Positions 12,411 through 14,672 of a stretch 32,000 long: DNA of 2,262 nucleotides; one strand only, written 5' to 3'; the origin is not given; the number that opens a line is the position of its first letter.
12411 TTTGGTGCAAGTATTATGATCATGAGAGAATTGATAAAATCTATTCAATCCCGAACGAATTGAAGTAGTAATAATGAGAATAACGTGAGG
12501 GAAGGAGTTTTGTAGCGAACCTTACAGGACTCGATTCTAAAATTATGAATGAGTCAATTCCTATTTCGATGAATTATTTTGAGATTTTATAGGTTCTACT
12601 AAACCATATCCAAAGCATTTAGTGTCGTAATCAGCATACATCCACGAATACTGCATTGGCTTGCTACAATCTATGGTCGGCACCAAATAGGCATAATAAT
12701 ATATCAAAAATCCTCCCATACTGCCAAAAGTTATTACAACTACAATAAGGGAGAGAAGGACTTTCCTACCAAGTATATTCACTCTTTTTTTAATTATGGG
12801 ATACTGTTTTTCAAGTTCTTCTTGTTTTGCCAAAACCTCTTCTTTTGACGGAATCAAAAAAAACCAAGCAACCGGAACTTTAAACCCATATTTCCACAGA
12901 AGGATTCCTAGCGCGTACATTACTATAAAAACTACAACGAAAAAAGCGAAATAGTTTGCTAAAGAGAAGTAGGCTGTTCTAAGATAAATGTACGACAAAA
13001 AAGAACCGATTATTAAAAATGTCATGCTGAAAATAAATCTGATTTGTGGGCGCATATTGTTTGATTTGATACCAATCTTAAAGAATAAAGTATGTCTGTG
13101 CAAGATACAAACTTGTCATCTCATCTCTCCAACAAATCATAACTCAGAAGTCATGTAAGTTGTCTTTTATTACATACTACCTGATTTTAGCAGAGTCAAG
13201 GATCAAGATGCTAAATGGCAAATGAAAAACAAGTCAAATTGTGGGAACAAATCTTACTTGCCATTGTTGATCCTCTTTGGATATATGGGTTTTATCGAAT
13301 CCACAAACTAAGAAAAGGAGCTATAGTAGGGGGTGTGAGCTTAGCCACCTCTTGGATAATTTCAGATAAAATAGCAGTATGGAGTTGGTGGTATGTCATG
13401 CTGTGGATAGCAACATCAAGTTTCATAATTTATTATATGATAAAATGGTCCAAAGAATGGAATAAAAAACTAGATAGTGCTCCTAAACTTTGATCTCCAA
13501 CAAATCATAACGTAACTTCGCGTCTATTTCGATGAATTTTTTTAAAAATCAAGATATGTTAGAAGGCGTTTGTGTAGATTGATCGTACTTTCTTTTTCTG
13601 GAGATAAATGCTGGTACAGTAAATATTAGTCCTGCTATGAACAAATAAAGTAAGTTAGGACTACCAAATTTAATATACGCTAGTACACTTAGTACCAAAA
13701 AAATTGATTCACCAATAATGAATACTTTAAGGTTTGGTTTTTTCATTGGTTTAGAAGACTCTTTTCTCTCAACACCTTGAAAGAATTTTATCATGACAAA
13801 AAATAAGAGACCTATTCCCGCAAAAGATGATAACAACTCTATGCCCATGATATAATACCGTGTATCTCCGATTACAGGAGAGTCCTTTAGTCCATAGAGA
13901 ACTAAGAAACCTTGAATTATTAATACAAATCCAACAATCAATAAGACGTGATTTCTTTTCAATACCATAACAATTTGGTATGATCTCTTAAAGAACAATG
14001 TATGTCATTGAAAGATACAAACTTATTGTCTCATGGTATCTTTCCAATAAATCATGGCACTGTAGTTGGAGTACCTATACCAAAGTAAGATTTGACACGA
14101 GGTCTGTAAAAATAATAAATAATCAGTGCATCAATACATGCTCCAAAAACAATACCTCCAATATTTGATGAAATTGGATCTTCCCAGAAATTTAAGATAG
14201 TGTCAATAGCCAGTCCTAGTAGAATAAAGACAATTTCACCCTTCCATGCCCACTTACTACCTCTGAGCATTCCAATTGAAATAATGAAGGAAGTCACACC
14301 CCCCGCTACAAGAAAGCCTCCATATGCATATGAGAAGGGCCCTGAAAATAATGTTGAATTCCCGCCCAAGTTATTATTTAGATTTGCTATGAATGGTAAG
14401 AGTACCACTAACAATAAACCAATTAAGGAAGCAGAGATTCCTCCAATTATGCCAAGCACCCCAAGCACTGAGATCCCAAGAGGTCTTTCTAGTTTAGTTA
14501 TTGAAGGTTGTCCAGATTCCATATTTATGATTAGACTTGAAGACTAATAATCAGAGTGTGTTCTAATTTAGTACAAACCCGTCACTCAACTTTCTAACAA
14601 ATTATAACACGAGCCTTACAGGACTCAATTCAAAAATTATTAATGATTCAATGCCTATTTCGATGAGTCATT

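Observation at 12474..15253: Array of divergent small membrane-protein genes separated by modular, highly conserved non-coding junctions (integron-like or serial-capture architecture)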

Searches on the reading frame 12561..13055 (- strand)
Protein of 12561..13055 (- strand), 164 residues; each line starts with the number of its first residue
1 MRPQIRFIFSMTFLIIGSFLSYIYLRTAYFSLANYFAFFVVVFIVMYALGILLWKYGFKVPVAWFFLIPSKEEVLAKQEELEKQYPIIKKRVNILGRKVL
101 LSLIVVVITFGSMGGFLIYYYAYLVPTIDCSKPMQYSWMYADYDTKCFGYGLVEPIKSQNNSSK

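Call 9: search_protein_families(library=pfam, proteins=[window:12561-13055:-], max_evalue=0.1)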
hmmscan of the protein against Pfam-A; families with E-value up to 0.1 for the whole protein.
window:12561-13055:- (164 aa): 2 families
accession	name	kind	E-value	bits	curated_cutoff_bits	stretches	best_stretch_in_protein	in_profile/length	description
PF03706.18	LPG_synthase_TM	-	0.00053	20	33.4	1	6-112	116-225/302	Lysylphosphatidylglycerol synthase TM region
PF03208.24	PRA1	-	0.016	15.2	30.1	1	28-118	36-114/143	PRA1 family protein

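Call 20: search_protein_families(library=phrogs, proteins=[window:12561-13055:-], max_evalue=0.05)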
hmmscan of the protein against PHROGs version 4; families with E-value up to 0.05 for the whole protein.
window:12561-13055:- (164 aa): 1 family
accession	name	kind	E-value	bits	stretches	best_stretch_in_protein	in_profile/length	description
phrog_27909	-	unknown function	0.028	15.5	1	4-89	15-100/117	-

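Call 86: search_protein_families(library=ncbifam, proteins=[window:12561-13055:-], max_evalue=0.05)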
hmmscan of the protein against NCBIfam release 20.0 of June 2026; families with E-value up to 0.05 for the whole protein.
window:12561-13055:- (164 aa): 0 families

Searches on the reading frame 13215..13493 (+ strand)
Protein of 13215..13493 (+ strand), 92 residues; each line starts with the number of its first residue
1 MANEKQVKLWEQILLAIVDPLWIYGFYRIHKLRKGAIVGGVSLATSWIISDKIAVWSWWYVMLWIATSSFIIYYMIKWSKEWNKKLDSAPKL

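Call 9: search_protein_families(library=pfam, proteins=[window:13215-13493:+], max_evalue=0.1)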
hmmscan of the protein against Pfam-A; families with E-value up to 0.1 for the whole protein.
window:13215-13493:+ (92 aa): 0 families

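Call 20: search_protein_families(library=phrogs, proteins=[window:13215-13493:+], max_evalue=0.05)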
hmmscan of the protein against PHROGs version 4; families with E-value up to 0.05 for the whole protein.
window:13215-13493:+ (92 aa): 0 families

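Call 86: search_protein_families(library=ncbifam, proteins=[window:13215-13493:+], max_evalue=0.05)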
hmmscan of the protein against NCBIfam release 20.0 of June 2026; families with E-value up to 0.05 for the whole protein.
window:13215-13493:+ (92 aa): 0 families

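Call 90: find_homologous_proteins(query=window:13215-13493:+, max_evalue=0.01)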
Query window:13215-13493:+ (92 aa): 2 proteins with E <= 0.01 among 2 candidates.
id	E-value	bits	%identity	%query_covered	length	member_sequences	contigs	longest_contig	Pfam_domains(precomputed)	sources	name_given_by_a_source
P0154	1.3e-53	197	100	100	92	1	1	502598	-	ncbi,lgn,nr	ncbi:MAG TPA: hypothetical protein VEU72_02905 [Nitrosopumilaceae archaeon]|nr:hypothetical protein 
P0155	1.4e-26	110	62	99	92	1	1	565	-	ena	-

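Call 91: find_encoding_contigs(protein=P0155, flank=3000)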
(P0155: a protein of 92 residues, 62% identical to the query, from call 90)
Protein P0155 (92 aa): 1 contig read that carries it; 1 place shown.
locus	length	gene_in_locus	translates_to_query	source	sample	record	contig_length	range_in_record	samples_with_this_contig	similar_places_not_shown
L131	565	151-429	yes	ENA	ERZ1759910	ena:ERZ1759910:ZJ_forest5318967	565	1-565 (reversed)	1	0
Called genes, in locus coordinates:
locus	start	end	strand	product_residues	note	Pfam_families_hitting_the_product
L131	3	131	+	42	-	?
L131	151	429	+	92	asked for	-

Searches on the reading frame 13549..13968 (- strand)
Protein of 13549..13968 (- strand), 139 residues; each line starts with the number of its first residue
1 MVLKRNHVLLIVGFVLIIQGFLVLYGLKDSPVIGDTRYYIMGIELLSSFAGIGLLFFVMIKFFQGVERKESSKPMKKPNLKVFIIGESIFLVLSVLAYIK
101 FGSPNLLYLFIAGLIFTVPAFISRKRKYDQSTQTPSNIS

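Call 9: search_protein_families(library=pfam, proteins=[window:13549-13968:-], max_evalue=0.1)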
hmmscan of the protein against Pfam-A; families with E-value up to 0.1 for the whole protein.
window:13549-13968:- (139 aa): 1 family
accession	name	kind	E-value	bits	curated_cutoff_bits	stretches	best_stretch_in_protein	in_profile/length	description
PF11297.13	DUF3098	-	0.012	15.6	25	1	4-27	4-27/67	Protein of unknown function (DUF3098)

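Call 20: search_protein_families(library=phrogs, proteins=[window:13549-13968:-], max_evalue=0.05)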
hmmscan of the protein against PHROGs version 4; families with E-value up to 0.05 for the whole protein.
window:13549-13968:- (139 aa): 0 families

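Call 77: find_homologous_proteins(query=window:13549-13968:-, max_evalue=0.01)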
Query window:13549-13968:- (139 aa): 2 proteins with E <= 0.01 among 63 candidates.
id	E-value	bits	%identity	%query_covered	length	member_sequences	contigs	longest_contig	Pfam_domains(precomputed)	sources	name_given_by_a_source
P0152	9.3e-81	286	100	100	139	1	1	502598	-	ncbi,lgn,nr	ncbi:MAG TPA: hypothetical protein VEU72_02910 [Nitrosopumilaceae archaeon]|nr:hypothetical protein 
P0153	7.4e-32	128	50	99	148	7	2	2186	-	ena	-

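Call 78: find_encoding_contigs(protein=P0153, flank=10000, max_places=10)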
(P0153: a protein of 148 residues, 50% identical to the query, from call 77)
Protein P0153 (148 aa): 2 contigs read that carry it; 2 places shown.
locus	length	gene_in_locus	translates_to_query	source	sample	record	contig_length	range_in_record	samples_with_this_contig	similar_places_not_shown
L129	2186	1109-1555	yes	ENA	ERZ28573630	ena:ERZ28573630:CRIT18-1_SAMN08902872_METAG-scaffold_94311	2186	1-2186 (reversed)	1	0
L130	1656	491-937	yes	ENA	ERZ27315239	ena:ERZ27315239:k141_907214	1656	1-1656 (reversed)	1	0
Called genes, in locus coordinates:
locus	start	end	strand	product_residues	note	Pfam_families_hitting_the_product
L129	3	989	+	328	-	?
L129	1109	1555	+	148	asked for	-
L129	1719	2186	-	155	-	?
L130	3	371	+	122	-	?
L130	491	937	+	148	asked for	-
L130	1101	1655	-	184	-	?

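Call 86: search_protein_families(library=ncbifam, proteins=[window:13549-13968:-], max_evalue=0.05)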
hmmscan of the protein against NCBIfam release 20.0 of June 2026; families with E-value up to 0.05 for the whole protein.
window:13549-13968:- (139 aa): 3 families
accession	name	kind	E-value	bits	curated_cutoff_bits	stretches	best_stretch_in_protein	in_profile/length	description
NF047566.1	SE1626_fam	equivalog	0.00063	19.5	70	1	81-127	6-52/55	SE1626 family protein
NF004705.1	PRK06041.1-3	equivalog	0.0013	17.7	400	1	38-125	149-235/465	archaellar assembly protein ArlJ/FlaJ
NF010557.0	PRK13952.1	equivalog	0.0044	17.2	159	0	43-83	89-129/142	large conductance mechanosensitive channel protein MscL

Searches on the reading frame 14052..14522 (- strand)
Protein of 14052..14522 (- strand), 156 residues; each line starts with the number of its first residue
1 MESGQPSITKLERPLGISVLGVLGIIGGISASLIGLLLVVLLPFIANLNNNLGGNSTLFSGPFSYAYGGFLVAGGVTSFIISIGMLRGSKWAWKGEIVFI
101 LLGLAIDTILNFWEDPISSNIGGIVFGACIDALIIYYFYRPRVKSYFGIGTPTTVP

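Call 9: search_protein_families(library=pfam, proteins=[window:14052-14522:-], max_evalue=0.1)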
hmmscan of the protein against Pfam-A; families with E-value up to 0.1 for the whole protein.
window:14052-14522:- (156 aa): 0 families

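Call 20: search_protein_families(library=phrogs, proteins=[window:14052-14522:-], max_evalue=0.05)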
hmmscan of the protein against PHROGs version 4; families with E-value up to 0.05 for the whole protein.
window:14052-14522:- (156 aa): 0 families

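Call 24: search_protein_representatives(protein=window:14052-14522:-)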
Query: 156 residues. Proteins with E-value up to 0.001 (for the whole library): 289; up to 1e-10: 24; up to 1e-30: 1. The best 150 are listed.
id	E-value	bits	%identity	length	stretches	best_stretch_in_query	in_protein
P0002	5.6e-55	202.3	66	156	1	1-155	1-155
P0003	1.1e-19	87.5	39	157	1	11-148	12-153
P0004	6.9e-18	81.7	34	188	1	2-153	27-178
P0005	1.5e-16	77.4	35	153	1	11-155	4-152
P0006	9.2e-16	74.8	43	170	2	59-148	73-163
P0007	7.1e-15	71.9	39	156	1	10-148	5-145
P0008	7.7e-15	71.8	36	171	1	10-154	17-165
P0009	3.4e-14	69.7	37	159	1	10-152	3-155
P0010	6.5e-14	68.8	35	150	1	12-154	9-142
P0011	8.1e-14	68.5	35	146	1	12-148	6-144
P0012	8.4e-14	68.4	32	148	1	11-147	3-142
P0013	1.8e-13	67.3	34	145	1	10-149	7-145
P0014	3.3e-13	66.5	36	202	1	12-147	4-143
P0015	5.0e-13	65.9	45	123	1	65-148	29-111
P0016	6.1e-13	65.6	35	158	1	9-151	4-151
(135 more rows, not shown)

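Call 28: search_protein_families(library=pfam, alignment_id=A2, max_evalue=0.01)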
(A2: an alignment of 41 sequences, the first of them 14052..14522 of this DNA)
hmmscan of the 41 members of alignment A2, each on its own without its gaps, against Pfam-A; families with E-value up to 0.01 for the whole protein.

A. member 1, window:14052-14522:- (156 aa): 0 families

B. families by the number of members that match (of 41 scanned): 10 families
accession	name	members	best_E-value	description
PF23636.1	DUF7144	23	1e-07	Domain of unknown function (DUF7144)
PF09900.14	DUF2127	10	2.8e-06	Predicted membrane protein (DUF2127)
PF16995.10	tRNA-synt_2_TM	2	0.002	Transmembrane region of lysyl-tRNA synthetase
PF13273.12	DUF4064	1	0.00019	Protein of unknown function (DUF4064)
PF12304.13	BCLP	1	0.00052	Beta-casein like protein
PF03729.18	DUF308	1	0.0022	Short repeat of unknown function (DUF308)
PF13567.11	DUF4131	1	0.0065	Domain of unknown function (DUF4131)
PF10754.15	DUF2569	1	0.0067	Protein of unknown function (DUF2569)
PF22570.1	LiaF-TM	1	0.0075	LiaF transmembrane domain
PF01925.25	TauE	1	0.0088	Sulfite exporter TauE/SafE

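Call 32: find_encoding_contigs(protein=P0002, flank=10000, max_places=10)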
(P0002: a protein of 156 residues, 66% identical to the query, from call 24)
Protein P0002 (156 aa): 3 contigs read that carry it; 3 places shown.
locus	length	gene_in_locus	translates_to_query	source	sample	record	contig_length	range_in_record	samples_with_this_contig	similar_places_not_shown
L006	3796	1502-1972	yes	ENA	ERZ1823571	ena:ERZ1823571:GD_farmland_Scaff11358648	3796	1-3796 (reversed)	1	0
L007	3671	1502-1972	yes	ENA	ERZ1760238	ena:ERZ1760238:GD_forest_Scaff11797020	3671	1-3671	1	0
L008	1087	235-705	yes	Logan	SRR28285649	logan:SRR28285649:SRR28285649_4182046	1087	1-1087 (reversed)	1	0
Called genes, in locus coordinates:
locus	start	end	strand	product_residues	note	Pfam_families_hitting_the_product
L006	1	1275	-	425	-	?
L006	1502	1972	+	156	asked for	-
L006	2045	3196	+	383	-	PF01835:MG2 (weak)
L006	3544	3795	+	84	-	?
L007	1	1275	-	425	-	?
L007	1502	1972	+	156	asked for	-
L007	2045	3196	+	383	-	PF01835:MG2 (weak)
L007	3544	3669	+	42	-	?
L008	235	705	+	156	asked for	-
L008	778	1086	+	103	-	?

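Call 86: search_protein_families(library=ncbifam, proteins=[window:14052-14522:-], max_evalue=0.05)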
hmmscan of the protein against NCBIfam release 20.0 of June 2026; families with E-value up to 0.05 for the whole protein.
window:14052-14522:- (156 aa): 0 families

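Call 115: list_cluster_members(proteins=[L083:2386-4575:+, L116:1929-3002:-, L097:1782-2801:+, L044:7335-8399:+, L062:1211-3400:+, P0002, P0153, P0155, L105:1307-2377:-, L102:1448-3637:-])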
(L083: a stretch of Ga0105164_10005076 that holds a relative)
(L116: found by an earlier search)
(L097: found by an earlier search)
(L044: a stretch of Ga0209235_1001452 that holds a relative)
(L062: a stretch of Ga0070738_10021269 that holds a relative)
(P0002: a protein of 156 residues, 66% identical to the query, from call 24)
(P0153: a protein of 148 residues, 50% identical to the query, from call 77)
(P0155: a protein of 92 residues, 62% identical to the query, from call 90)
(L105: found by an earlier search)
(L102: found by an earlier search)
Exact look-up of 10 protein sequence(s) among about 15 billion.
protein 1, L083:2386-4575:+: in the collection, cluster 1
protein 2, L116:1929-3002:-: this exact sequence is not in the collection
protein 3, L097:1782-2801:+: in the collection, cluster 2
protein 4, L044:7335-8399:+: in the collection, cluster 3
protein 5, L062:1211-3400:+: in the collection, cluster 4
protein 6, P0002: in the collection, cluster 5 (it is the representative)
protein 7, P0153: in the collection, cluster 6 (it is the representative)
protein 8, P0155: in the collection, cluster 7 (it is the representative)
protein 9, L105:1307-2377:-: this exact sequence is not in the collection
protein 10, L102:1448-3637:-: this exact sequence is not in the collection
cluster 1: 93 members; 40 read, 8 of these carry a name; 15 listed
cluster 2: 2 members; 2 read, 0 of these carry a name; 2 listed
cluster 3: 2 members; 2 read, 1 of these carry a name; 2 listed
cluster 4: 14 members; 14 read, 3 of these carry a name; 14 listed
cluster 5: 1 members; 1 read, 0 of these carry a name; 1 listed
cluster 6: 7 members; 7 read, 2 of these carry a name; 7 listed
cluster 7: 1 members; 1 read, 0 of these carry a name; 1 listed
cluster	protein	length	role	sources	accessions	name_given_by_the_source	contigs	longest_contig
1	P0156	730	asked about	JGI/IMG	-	-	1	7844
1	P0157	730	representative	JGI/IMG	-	elongation factor 2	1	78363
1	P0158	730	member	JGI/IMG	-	elongation factor 2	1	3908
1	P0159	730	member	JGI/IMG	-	elongation factor 2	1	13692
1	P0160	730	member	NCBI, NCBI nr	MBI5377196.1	MAG: elongation factor EF-2 [Thaumarchaeota archaeon] | elongation factor EF-2 [Nitrososphaerota archaeon]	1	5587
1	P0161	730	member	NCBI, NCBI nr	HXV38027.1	MAG TPA: elongation factor EF-2 [Nitrosopumilaceae archaeon] | elongation factor EF-2 [Nitrosopumilaceae archaeon]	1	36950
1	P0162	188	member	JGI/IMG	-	elongation factor 2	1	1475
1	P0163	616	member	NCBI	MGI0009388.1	MAG: EF-Tu/IF-2/RF-3 family GTPase, partial [Nitrosopumilaceae archaeon]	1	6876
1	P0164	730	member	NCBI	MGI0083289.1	MAG: elongation factor EF-2 [Nitrosopumilaceae archaeon]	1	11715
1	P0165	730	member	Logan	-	-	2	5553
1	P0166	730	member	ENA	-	-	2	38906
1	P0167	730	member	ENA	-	-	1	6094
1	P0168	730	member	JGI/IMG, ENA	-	-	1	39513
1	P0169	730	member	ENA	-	-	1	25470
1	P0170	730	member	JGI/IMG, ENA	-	-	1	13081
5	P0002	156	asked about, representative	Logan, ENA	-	-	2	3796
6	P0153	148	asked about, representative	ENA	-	-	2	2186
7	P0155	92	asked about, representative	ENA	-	-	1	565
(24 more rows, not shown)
